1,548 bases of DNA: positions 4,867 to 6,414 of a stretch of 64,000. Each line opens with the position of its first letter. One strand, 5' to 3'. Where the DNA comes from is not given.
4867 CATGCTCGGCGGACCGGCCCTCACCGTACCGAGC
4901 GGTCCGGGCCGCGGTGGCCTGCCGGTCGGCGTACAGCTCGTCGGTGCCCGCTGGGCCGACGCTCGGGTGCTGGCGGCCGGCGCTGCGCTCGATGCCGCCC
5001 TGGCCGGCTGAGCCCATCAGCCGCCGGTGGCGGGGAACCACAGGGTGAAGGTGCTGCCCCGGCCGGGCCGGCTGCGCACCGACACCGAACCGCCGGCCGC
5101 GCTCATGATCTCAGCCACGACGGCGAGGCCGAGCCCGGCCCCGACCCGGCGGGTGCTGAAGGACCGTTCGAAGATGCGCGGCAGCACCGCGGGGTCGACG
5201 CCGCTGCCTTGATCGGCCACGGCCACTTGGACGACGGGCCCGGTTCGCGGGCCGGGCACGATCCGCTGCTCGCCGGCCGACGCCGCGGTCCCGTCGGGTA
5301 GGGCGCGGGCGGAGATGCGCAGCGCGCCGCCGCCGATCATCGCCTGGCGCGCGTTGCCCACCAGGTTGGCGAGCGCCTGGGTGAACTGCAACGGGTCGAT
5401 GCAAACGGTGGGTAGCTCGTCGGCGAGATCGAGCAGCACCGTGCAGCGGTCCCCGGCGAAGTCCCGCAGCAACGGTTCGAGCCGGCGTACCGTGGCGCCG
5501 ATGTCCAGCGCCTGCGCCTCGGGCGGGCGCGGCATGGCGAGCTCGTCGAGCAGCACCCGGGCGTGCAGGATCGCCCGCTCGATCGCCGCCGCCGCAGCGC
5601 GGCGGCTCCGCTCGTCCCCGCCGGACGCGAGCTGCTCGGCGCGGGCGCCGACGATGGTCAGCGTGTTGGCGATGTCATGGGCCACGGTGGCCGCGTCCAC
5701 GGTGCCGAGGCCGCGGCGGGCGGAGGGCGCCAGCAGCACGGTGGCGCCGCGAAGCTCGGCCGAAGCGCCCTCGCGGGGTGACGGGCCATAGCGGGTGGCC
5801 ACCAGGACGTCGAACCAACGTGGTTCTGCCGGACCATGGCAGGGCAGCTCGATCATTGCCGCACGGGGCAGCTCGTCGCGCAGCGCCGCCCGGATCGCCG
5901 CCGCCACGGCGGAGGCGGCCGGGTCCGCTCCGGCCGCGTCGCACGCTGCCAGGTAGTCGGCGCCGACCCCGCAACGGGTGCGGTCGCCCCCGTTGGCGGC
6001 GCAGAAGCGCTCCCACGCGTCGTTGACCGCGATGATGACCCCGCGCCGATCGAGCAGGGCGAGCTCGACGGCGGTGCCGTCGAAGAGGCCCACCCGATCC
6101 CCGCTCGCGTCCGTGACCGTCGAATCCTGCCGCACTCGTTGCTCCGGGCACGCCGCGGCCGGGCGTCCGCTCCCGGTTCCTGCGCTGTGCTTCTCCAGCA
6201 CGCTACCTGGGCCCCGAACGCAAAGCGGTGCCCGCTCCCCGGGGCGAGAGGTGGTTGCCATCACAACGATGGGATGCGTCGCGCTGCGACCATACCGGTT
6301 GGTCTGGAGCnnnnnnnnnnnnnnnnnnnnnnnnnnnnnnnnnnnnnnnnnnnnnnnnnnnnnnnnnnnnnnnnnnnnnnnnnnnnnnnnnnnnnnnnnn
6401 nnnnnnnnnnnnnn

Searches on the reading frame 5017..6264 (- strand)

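Call 36: search_protein_families(library=pfam, proteins=[window:5017-6264:-], max_evalue=0.001)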
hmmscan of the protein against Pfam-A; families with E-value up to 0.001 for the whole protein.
window:5017-6264:- (415 aa): 1 family
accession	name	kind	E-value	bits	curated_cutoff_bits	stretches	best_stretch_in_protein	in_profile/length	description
PF02518.31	HATPase_c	-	7.1e-20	72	26.4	1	290-413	2-110/111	Histidine kinase-, DNA gyrase B-, and HSP90-like ATPase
